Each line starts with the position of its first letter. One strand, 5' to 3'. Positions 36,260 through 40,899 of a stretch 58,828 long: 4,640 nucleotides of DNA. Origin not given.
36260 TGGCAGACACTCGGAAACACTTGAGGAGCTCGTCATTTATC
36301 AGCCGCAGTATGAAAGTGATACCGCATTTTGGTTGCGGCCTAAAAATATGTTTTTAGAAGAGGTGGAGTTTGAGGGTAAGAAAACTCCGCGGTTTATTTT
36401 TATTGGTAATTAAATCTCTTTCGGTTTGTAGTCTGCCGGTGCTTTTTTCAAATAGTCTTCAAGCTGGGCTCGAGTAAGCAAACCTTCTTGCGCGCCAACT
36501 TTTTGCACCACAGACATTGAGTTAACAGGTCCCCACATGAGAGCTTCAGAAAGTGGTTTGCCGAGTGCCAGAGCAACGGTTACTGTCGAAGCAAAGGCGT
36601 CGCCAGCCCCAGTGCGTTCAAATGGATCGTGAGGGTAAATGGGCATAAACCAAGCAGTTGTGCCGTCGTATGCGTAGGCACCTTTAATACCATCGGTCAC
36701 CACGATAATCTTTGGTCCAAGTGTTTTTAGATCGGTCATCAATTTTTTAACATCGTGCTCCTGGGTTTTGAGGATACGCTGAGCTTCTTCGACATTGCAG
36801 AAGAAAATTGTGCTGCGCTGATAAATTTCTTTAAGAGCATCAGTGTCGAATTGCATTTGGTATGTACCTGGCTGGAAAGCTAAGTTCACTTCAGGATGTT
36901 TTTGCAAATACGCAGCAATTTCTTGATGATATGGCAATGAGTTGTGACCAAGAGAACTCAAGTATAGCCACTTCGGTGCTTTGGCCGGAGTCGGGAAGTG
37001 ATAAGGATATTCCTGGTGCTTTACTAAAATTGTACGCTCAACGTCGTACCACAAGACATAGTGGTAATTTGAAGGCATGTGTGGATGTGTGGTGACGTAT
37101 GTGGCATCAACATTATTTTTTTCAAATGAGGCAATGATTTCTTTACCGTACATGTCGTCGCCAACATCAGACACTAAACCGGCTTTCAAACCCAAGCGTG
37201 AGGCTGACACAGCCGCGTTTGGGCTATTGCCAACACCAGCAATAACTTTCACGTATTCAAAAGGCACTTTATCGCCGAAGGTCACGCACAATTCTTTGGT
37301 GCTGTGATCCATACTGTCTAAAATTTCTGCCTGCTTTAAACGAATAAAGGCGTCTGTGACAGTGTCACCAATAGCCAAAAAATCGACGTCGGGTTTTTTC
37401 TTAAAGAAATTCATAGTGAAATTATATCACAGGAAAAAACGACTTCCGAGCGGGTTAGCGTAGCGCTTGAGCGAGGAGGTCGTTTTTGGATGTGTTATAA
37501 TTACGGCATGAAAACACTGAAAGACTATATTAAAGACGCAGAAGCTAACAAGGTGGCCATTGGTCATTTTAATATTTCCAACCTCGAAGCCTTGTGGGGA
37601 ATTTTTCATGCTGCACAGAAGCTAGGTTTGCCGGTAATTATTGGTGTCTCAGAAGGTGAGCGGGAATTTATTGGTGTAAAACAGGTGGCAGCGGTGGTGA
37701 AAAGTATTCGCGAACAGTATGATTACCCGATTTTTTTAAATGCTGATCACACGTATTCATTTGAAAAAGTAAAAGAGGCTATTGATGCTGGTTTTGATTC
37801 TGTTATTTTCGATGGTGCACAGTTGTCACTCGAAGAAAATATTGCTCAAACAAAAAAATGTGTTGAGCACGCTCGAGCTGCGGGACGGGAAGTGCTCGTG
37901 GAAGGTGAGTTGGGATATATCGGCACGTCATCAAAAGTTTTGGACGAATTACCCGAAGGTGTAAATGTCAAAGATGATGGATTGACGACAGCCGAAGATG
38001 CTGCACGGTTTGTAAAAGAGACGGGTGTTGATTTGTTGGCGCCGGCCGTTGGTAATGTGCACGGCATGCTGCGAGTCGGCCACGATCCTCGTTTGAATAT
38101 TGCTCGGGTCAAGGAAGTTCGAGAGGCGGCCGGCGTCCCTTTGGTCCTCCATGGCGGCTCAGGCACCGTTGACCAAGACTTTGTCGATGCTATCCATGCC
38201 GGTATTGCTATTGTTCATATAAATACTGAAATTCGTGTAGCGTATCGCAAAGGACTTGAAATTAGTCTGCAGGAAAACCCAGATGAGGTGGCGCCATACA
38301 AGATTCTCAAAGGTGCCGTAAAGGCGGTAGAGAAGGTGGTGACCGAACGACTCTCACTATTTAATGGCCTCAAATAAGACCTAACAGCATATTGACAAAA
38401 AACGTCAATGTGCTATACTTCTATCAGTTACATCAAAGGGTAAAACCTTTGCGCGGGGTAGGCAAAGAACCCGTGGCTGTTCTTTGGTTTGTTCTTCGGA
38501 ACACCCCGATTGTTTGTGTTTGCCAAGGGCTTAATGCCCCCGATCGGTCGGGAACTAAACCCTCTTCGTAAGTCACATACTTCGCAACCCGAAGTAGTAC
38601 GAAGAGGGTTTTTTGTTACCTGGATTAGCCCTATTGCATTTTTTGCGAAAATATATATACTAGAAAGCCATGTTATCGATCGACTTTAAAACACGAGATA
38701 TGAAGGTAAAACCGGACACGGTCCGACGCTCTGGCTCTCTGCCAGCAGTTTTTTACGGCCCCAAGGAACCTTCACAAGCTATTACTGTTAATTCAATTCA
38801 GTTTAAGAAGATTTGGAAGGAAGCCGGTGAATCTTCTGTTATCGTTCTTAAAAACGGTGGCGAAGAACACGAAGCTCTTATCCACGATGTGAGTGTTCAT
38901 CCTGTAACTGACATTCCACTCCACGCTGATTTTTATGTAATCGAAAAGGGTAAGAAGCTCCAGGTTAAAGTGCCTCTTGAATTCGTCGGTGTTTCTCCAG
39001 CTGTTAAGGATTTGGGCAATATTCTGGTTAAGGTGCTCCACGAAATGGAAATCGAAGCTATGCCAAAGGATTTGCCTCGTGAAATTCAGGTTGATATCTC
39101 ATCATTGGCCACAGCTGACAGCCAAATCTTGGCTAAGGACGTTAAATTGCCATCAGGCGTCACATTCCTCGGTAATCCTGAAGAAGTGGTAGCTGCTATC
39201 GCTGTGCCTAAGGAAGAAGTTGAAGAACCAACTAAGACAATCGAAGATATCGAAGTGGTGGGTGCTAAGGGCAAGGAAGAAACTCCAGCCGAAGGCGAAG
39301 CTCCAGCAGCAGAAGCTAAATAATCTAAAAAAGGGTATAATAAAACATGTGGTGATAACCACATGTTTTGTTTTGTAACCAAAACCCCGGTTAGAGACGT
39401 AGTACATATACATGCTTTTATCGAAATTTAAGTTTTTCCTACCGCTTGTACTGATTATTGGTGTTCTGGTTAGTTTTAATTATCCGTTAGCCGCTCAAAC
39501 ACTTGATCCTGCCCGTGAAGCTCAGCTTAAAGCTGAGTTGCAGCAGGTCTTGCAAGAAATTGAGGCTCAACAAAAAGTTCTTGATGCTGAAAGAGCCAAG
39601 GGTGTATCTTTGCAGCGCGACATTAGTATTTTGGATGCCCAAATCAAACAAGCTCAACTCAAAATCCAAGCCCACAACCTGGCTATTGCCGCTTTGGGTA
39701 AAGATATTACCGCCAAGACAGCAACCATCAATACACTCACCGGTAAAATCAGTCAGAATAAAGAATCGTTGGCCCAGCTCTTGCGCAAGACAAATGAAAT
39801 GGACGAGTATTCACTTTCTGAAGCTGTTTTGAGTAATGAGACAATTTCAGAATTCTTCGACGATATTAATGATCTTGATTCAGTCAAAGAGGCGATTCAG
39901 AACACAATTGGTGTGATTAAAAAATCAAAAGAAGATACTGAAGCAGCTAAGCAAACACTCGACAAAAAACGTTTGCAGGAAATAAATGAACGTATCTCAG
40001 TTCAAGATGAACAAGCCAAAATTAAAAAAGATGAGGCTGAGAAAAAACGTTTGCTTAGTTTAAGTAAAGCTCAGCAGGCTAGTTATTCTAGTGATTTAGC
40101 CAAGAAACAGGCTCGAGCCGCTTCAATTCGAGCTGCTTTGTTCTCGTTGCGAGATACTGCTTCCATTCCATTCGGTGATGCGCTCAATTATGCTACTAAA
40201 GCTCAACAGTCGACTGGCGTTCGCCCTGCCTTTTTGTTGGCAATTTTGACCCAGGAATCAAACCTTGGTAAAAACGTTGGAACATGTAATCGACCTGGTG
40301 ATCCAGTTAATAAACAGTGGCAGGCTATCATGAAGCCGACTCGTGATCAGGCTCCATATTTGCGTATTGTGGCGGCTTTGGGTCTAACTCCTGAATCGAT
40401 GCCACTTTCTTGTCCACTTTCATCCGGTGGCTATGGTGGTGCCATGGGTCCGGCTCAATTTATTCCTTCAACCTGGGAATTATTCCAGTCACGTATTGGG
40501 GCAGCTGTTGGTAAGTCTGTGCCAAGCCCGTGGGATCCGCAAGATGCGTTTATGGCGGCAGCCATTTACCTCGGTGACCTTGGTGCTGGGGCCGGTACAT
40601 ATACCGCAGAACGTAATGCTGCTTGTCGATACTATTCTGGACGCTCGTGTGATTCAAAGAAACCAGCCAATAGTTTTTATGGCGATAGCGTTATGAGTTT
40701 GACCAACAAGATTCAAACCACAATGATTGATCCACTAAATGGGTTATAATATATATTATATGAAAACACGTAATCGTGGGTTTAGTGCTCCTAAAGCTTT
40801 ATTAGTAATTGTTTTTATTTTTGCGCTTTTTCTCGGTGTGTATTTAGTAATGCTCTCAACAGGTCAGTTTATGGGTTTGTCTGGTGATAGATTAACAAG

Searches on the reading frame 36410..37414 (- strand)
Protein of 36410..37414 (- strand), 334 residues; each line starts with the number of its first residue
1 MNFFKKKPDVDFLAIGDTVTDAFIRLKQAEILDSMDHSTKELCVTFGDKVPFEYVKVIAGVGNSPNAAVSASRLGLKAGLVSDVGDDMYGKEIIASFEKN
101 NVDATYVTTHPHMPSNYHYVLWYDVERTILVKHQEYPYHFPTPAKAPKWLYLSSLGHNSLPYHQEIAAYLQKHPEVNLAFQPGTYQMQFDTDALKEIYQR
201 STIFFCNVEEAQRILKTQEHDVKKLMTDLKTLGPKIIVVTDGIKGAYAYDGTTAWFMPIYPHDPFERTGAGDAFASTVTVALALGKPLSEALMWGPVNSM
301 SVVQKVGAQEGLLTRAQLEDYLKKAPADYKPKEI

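Call 12: search_protein_families(library=pfam, proteins=[window:36410-37414:-], max_evalue=0.001)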
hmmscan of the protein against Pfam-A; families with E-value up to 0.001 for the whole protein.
window:36410-37414:- (334 aa): 2 families
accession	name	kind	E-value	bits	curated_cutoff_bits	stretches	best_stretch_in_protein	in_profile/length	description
PF00294.29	PfkB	-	1.1e-33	117.4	25.8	1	62-313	37-300/302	pfkB family carbohydrate kinase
PF08543.17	Phos_pyr_kin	-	3.4e-06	27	27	1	192-294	110-223/246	Phosphomethylpyrimidine kinase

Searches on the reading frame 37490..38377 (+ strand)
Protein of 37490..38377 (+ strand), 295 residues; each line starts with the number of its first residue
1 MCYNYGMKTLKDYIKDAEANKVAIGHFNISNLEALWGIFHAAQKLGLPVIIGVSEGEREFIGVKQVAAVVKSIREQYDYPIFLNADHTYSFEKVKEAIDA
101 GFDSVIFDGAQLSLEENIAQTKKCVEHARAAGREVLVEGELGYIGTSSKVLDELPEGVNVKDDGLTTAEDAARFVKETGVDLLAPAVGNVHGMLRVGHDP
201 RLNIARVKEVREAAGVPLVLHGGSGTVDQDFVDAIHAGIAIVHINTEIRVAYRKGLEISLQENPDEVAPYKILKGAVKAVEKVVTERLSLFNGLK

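Call 12: search_protein_families(library=pfam, proteins=[window:37490-38377:+], max_evalue=0.001)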
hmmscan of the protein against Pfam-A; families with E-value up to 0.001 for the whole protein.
window:37490-38377:+ (295 aa): 2 families
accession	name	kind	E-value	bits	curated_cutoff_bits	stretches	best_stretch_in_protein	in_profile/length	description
PF01116.26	F_bP_aldolase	-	2.3e-78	264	25.5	1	9-292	2-273/277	Fructose-bisphosphate aldolase class-II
PF02581.23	TMP-TENI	-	5.4e-05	23.1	27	0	88-140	12-64/180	Thiamine monophosphate synthase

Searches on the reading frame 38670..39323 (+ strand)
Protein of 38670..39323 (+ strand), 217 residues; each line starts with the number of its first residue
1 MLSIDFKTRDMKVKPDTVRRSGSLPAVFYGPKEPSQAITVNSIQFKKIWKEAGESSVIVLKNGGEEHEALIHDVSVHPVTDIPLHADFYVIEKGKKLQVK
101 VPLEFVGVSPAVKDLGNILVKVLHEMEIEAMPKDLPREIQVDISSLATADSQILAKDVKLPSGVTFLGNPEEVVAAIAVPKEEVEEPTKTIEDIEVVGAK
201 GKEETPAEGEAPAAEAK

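Call 55: search_protein_families(library=pfam, proteins=[window:38670-39323:+], max_evalue=0.001)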
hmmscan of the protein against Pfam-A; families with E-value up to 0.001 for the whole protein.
window:38670-39323:+ (217 aa): 2 families
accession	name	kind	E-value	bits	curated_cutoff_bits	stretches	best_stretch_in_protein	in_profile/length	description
PF14693.11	Ribosomal_TL5_C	-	1.6e-22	80.1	27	1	96-181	1-84/84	Ribosomal protein TL5, C-terminal domain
PF01386.24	Ribosomal_L25p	-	1.6e-17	64.2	23.6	1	7-88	4-82/82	Ribosomal L25p family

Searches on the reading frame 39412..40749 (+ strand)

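Call 55: search_protein_families(library=pfam, proteins=[window:39412-40749:+], max_evalue=0.001)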
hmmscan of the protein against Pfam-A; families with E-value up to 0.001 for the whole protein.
window:39412-40749:+ (445 aa): 2 families
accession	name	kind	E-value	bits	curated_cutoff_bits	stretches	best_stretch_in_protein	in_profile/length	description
PF13406.11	SLT_2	-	6.6e-09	35.8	24.3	1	261-393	77-202/292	Transglycosylase SLT domain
PF01464.25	SLT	-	4.4e-05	23.5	21.3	1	260-417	2-104/117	Transglycosylase SLT domain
